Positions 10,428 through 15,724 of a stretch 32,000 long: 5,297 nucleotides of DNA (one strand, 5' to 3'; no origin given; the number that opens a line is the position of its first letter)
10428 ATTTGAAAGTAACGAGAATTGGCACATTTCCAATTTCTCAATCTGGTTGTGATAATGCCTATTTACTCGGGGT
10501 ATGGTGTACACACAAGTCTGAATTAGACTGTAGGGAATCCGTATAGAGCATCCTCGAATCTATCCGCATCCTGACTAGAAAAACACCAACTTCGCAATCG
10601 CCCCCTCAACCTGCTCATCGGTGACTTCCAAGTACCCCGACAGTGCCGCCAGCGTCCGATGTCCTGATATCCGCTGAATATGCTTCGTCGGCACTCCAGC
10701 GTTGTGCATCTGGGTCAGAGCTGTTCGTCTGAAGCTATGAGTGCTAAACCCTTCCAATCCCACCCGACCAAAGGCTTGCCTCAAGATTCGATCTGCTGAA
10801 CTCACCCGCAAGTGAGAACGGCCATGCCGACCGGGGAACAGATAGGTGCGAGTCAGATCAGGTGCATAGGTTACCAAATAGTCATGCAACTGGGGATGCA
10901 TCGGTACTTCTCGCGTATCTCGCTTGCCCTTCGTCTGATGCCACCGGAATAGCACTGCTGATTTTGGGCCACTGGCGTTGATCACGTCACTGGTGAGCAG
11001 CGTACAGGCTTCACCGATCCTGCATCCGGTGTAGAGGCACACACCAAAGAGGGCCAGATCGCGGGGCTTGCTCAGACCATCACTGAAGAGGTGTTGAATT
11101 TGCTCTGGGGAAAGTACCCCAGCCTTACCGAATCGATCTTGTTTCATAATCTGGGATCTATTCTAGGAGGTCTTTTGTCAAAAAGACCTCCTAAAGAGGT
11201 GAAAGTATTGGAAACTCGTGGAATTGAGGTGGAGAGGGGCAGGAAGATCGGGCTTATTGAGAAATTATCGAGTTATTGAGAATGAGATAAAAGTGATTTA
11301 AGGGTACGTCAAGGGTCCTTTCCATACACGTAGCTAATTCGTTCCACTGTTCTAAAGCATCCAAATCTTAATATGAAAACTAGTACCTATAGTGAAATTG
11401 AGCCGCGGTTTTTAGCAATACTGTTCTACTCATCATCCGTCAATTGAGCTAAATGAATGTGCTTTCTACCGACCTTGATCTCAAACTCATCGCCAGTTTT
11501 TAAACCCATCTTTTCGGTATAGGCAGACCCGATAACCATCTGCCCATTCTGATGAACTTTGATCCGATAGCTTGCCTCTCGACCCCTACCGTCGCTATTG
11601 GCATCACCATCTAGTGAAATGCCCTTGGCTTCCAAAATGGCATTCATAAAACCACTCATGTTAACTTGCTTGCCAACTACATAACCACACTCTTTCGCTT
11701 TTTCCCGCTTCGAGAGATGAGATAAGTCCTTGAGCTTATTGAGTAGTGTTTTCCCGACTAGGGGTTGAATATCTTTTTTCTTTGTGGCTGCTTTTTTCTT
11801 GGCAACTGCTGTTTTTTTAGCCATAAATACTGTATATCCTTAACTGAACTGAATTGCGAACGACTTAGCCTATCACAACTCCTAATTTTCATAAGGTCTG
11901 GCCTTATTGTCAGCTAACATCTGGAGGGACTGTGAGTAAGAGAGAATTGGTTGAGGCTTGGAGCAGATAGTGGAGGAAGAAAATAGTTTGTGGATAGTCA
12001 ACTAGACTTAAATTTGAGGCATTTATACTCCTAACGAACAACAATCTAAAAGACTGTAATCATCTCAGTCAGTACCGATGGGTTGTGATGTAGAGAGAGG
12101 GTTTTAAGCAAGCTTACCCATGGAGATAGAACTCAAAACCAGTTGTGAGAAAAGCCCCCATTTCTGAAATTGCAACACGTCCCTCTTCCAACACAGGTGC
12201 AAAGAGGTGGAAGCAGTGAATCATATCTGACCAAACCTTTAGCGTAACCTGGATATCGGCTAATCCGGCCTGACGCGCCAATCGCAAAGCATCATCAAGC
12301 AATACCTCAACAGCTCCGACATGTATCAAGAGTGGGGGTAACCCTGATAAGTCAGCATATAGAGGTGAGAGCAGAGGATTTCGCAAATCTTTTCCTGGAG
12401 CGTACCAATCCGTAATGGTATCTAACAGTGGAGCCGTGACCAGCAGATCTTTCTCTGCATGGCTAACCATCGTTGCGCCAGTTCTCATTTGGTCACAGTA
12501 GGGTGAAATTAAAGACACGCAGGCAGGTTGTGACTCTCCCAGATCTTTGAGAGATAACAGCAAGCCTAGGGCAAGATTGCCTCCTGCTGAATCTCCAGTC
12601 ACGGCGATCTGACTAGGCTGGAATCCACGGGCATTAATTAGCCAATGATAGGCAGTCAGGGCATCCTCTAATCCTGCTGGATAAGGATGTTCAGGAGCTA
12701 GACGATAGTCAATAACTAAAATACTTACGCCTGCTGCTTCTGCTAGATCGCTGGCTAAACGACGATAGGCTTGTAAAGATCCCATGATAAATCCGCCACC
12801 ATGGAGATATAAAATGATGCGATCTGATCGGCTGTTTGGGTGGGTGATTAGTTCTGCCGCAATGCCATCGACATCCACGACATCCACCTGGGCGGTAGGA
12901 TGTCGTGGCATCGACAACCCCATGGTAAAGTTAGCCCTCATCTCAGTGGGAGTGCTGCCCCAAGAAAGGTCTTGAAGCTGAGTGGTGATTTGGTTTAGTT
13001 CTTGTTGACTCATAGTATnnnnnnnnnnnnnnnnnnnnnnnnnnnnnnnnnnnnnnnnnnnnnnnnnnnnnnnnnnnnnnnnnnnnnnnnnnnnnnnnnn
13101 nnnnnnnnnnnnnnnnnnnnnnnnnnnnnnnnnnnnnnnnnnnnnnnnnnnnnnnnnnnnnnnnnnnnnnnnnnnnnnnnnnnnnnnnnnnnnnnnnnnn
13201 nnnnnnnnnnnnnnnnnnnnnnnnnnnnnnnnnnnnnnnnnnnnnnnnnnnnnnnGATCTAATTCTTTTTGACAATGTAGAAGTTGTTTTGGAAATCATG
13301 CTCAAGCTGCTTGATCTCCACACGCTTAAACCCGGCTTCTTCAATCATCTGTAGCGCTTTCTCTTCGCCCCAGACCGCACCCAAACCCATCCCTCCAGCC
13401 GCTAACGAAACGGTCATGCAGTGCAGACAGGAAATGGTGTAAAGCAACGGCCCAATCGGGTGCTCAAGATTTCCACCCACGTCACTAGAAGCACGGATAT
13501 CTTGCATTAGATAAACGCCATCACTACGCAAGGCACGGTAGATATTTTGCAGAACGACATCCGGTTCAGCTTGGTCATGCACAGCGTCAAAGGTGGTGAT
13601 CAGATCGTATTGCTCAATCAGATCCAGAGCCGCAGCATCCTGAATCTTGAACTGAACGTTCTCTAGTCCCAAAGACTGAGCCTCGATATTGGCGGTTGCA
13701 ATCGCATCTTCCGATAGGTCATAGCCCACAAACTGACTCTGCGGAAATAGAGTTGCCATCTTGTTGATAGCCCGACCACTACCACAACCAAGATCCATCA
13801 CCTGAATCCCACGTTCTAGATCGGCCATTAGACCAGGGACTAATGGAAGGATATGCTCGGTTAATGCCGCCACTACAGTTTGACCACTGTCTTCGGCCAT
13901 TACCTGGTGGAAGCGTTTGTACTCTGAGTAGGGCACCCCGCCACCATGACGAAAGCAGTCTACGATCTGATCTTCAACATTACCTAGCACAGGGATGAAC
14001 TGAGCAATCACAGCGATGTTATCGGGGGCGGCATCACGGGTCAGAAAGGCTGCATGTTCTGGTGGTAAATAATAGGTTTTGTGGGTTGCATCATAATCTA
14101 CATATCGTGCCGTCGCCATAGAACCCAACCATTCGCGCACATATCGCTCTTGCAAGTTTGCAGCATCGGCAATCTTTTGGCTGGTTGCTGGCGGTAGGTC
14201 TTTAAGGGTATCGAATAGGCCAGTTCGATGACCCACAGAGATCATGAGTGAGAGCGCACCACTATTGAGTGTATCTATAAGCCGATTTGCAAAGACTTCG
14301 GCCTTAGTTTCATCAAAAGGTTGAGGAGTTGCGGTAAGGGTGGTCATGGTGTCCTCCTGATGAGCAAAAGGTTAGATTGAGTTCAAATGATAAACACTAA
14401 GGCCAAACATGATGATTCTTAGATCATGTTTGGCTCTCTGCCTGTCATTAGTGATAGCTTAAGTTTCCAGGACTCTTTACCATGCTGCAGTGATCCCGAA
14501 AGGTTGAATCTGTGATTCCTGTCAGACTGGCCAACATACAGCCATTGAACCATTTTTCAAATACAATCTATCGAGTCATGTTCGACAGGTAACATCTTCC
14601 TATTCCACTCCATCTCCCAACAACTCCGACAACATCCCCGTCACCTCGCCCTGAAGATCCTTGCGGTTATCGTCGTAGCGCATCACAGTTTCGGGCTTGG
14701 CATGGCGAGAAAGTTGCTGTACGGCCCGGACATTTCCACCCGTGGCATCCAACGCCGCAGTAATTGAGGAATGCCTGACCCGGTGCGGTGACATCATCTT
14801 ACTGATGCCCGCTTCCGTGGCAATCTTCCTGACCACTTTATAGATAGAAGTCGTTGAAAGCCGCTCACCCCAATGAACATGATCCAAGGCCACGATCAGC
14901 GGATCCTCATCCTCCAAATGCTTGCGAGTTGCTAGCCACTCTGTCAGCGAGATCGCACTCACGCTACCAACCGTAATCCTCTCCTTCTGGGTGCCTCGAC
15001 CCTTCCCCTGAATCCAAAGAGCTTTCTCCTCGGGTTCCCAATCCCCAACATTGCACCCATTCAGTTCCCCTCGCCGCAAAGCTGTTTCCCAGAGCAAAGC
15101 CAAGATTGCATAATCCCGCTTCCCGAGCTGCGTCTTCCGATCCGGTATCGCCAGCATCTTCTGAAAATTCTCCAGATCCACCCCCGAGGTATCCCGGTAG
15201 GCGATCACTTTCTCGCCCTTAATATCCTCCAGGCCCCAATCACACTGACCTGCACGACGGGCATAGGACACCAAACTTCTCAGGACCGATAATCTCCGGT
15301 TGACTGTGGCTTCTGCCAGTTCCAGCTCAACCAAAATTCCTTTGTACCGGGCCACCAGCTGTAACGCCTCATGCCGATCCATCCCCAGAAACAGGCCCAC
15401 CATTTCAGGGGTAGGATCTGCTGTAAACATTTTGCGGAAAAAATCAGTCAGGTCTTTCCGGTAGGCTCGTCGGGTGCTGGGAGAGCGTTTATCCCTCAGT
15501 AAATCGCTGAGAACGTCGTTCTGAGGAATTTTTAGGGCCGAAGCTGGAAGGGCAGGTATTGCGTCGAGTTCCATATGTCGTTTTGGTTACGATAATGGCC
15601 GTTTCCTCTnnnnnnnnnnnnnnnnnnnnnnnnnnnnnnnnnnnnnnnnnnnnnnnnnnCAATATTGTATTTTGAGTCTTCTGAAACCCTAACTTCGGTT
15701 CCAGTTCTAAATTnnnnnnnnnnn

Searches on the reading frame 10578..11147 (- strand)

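Call 80: search_protein_families(library=pfam, proteins=[window:10578-11147:-], max_evalue=0.001)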
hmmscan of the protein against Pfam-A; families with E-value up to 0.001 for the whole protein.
window:10578-11147:- (190 aa): 1 family
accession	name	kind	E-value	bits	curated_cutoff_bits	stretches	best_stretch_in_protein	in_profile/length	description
PF00589.27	Phage_integrase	-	3.8e-23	82.6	27.1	1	14-178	5-171/172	Phage integrase family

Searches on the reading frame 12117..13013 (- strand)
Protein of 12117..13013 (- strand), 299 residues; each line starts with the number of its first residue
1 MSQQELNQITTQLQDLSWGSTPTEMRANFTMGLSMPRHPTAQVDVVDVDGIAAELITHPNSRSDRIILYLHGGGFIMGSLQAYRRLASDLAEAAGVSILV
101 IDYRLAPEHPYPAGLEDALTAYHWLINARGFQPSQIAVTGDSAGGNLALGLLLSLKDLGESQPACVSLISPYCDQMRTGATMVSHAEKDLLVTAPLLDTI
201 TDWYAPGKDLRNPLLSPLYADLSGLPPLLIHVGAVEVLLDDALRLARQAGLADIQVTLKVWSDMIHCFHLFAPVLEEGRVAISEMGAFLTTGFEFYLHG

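Call 80: search_protein_families(library=pfam, proteins=[window:12117-13013:-], max_evalue=0.001)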
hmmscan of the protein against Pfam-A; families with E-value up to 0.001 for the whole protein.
window:12117-13013:- (299 aa): 4 families
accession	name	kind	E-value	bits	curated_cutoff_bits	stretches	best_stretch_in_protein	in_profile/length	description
PF07859.19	Abhydrolase_3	-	4.6e-59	200.1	25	1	67-269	1-209/210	alpha/beta hydrolase fold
PF10340.15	Say1_Mug180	-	6.2e-18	65.2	21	1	60-181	118-243/374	Steryl acetyl hydrolase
PF20434.5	BD-FAE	-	4.5e-13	49.7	26.8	1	62-149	11-104/215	BD-FAE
PF00135.34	COesterase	-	3.6e-05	23.4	27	1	65-154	104-203/515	Carboxylesterase family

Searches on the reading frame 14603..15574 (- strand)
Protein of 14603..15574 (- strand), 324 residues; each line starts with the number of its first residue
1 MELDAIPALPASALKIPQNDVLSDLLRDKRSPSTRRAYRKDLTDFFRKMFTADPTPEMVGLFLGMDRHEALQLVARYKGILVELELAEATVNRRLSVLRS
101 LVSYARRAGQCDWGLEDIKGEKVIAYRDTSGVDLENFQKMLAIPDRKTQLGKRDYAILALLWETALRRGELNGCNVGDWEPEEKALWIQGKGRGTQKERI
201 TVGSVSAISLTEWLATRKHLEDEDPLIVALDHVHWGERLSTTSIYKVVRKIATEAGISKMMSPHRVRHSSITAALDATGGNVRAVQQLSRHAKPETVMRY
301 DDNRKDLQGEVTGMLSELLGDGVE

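Call 80: search_protein_families(library=pfam, proteins=[window:14603-15574:-], max_evalue=0.001)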
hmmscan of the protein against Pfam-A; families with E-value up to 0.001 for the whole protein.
window:14603-15574:- (324 aa): 2 families
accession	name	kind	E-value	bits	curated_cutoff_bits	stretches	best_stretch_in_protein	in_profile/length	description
PF00589.27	Phage_integrase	-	2.1e-22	80.1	27.1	1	135-304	6-169/172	Phage integrase family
PF02899.23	Phage_int_SAM_1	-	8.6e-08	32.8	22.3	1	24-109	7-83/83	Phage integrase, N-terminal SAM-like domain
